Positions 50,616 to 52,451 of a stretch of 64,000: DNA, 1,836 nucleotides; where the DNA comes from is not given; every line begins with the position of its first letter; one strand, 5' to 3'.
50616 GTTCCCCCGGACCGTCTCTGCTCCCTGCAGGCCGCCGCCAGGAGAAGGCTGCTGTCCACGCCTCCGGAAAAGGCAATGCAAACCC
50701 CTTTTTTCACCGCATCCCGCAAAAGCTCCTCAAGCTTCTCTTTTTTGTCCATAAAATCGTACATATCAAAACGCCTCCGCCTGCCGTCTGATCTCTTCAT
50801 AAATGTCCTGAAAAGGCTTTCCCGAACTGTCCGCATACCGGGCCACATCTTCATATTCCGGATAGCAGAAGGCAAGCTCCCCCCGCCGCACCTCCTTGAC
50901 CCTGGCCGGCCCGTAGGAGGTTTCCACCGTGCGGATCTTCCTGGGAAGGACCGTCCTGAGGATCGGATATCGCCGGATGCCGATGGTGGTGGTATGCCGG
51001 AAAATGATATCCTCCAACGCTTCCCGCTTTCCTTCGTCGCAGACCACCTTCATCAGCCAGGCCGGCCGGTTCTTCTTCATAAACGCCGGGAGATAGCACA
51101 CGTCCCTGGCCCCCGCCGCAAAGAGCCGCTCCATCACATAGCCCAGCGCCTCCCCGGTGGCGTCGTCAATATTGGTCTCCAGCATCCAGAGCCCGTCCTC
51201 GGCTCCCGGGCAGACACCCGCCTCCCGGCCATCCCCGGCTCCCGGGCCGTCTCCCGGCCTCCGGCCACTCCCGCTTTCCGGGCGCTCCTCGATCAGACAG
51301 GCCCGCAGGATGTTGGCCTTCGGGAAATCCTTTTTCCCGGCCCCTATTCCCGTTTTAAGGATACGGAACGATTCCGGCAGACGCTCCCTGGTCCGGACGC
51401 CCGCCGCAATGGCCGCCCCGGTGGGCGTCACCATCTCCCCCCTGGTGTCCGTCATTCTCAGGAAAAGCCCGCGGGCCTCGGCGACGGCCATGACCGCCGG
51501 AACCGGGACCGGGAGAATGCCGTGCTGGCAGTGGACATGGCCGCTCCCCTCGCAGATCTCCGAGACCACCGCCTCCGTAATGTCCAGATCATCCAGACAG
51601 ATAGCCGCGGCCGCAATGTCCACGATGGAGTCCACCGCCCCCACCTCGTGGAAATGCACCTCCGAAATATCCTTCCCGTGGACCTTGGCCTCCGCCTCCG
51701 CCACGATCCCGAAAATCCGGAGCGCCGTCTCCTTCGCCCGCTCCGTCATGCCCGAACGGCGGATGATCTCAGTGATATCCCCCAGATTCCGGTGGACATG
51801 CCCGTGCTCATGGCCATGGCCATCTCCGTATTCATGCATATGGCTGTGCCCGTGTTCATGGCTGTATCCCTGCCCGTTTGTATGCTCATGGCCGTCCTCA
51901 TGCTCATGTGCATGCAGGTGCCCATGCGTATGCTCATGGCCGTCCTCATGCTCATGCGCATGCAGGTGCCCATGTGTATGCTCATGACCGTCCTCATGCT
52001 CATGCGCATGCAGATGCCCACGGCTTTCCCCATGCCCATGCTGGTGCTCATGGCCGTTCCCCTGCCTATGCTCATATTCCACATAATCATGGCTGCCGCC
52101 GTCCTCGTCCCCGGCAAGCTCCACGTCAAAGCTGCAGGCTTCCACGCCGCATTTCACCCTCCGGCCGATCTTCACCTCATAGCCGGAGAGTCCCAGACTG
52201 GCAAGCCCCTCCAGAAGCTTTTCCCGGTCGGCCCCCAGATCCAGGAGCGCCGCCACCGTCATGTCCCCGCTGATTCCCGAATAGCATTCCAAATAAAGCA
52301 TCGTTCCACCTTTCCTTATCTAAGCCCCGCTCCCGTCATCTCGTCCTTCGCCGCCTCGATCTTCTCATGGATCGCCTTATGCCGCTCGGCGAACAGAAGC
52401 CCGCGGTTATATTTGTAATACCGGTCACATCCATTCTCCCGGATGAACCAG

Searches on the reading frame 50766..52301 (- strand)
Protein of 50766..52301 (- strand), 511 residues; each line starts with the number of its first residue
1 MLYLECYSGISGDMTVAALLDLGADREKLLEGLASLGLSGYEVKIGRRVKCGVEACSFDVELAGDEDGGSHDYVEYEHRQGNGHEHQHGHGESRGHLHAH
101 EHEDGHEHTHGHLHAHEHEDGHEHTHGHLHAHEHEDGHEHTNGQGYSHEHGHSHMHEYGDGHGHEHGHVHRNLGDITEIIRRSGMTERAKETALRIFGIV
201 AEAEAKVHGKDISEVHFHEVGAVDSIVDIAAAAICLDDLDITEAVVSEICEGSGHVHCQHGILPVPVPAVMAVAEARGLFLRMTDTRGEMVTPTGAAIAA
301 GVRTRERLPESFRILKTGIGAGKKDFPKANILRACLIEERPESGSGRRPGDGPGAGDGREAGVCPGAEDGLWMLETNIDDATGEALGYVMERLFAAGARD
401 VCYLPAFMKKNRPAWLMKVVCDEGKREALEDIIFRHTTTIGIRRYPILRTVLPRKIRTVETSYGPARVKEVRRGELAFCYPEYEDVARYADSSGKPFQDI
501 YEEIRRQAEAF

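Call 3: search_protein_families(library=pfam, proteins=[window:50766-52301:-], max_evalue=0.001)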
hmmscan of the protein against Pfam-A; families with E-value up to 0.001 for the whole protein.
window:50766-52301:- (511 aa): 1 family
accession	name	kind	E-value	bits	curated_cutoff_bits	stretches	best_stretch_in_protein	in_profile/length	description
PF01969.22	Ni_insertion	-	2.1e-137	458.7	22.1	1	2-501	1-375/375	Nickel insertion protein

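Call 8: search_protein_families(library=ncbifam, proteins=[window:50766-52301:-])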
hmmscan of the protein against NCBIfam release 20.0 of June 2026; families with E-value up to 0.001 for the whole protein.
window:50766-52301:- (511 aa): 2 families
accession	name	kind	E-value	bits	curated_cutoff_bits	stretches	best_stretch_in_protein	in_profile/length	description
TIGR00299.2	nickel_LarC1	equivalog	1.6e-59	200.3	90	1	171-336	1-165/165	nickel pincer cofactor biosynthesis protein LarC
NF052512.1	nickel_LarC2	equivalog_domain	6.6e-46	155.2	50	1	372-487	2-118/118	nickel pincer cofactor biosynthesis protein LarC2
